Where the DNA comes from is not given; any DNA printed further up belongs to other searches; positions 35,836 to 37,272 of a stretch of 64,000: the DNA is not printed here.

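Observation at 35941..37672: Type II R-M pair with a leaderless, operator-like MTase promoter and an HTH-bearing methyltransferase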

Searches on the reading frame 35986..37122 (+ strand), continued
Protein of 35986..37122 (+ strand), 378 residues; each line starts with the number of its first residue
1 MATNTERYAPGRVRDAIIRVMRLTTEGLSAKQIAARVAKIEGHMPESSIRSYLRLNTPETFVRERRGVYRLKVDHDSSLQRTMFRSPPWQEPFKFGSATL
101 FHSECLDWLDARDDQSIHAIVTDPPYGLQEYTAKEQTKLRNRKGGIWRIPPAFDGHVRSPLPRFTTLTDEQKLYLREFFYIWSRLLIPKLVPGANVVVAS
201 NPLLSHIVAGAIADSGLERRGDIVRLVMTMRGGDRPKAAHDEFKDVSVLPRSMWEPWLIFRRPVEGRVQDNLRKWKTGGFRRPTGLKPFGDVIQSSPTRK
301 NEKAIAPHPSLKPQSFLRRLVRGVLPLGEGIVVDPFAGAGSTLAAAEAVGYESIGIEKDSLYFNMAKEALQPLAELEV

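Call 65: find_encoding_contigs(protein=P0476, flank=3000, max_places=1)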
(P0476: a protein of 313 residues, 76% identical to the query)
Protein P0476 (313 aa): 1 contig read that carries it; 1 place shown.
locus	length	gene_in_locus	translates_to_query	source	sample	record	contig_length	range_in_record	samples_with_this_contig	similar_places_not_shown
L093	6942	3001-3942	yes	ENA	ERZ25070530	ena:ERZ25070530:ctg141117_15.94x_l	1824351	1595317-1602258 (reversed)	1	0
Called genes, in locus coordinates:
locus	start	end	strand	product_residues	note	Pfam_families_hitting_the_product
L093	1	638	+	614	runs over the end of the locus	PF13245:AAA_19 (weak), PF00580:UvrD-helicase (weak)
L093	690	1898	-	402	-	PF00145:DNA_methylase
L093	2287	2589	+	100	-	-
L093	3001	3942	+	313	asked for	PF01555:N6_N4_Mtase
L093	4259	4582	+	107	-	-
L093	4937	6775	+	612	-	PF08378:NERD (weak), PF25199:nSTAND_NTPase5 (faint), PF00580:UvrD-helicase (faint), PF13245:AAA_19 (weak)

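Call 66: find_encoding_contigs(protein=P0505, flank=3000, max_places=1)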
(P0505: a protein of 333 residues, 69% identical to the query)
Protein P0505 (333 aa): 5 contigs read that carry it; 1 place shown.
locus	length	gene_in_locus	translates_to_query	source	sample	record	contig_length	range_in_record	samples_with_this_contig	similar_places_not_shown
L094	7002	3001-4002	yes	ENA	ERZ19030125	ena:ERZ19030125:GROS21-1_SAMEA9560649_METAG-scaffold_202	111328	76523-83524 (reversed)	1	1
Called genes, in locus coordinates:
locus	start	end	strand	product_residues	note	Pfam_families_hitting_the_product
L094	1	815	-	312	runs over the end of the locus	-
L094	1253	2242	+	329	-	-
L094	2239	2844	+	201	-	-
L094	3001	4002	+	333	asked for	PF01555:N6_N4_Mtase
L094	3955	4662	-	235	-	-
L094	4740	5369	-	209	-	-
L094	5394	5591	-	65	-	-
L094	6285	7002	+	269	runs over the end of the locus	PF13476:AAA_23 (weak), PF00005:ABC_tran, PF02463:SMC_N (faint), PF13304:AAA_21 (faint), PF12399:BCA_ABC_TP_C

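Call 72: find_encoding_contigs(protein=P0447, flank=2500, max_places=2)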
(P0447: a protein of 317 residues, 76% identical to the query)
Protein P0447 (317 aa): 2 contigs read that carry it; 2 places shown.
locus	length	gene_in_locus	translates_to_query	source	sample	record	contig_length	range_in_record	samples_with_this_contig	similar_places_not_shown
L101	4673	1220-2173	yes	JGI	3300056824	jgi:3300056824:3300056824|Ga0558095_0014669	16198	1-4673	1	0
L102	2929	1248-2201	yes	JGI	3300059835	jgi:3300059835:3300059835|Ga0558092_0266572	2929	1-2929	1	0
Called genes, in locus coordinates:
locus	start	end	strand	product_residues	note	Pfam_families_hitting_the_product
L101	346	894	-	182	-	-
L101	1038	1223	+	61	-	-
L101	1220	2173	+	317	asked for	PF01555:N6_N4_Mtase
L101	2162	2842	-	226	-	-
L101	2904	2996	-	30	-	-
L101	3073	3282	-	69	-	-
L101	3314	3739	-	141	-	-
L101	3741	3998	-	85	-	-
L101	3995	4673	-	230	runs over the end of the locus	PF05838:Glyco_hydro_108, PF09374:PG_binding_3 (weak)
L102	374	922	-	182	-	-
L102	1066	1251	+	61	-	-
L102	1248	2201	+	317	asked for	PF01555:N6_N4_Mtase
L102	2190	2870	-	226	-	-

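Call 73: find_encoding_contigs(protein=P0459, flank=2500, max_places=3)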
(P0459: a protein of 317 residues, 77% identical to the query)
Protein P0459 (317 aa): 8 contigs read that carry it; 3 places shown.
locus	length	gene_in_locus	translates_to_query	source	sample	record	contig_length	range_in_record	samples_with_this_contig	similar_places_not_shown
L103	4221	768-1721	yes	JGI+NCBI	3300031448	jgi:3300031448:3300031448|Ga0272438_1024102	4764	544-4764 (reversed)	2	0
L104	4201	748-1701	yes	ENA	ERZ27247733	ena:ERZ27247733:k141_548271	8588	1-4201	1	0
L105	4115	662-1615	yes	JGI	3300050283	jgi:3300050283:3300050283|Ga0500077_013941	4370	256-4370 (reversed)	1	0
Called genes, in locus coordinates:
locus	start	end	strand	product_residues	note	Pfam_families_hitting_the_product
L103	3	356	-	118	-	?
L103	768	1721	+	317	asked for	PF01555:N6_N4_Mtase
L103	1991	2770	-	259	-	PF13531:SBP_bac_11, PF01547:SBP_bac_1 (weak)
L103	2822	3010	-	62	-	-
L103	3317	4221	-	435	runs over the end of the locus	PF00083:Sugar_tr, PF07690:MFS_1, PF00083:Sugar_tr, PF07690:MFS_1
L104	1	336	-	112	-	?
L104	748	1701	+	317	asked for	PF01555:N6_N4_Mtase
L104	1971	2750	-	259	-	PF13531:SBP_bac_11, PF01547:SBP_bac_1 (weak)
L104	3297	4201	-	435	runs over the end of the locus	PF00083:Sugar_tr, PF07690:MFS_1, PF00083:Sugar_tr, PF07690:MFS_1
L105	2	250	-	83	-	?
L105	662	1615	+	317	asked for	PF01555:N6_N4_Mtase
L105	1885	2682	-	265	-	PF01547:SBP_bac_1 (weak), PF13531:SBP_bac_11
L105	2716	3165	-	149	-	PF00293:NUDIX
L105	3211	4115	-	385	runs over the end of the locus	?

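Call 74: find_encoding_contigs(protein=P0472, flank=2500, max_places=2)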
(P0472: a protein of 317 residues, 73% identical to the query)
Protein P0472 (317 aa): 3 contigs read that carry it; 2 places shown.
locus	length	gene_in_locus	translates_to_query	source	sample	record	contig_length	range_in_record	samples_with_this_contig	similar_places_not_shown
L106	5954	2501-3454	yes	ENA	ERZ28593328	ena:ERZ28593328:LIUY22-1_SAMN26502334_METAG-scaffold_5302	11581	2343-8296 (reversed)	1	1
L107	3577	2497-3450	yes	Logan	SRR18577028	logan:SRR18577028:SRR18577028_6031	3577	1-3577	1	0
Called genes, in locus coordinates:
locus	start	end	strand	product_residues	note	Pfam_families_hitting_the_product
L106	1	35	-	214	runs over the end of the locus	PF20385:DUF6680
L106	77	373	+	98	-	-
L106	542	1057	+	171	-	PF22014:DUF6932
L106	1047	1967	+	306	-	-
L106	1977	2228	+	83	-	-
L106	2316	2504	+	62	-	-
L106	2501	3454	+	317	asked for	PF01555:N6_N4_Mtase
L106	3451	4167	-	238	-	-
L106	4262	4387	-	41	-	-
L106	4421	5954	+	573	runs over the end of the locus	PF00004:AAA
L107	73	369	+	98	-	-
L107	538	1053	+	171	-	PF22014:DUF6932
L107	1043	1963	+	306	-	-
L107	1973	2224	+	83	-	-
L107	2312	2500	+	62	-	-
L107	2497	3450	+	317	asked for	PF01555:N6_N4_Mtase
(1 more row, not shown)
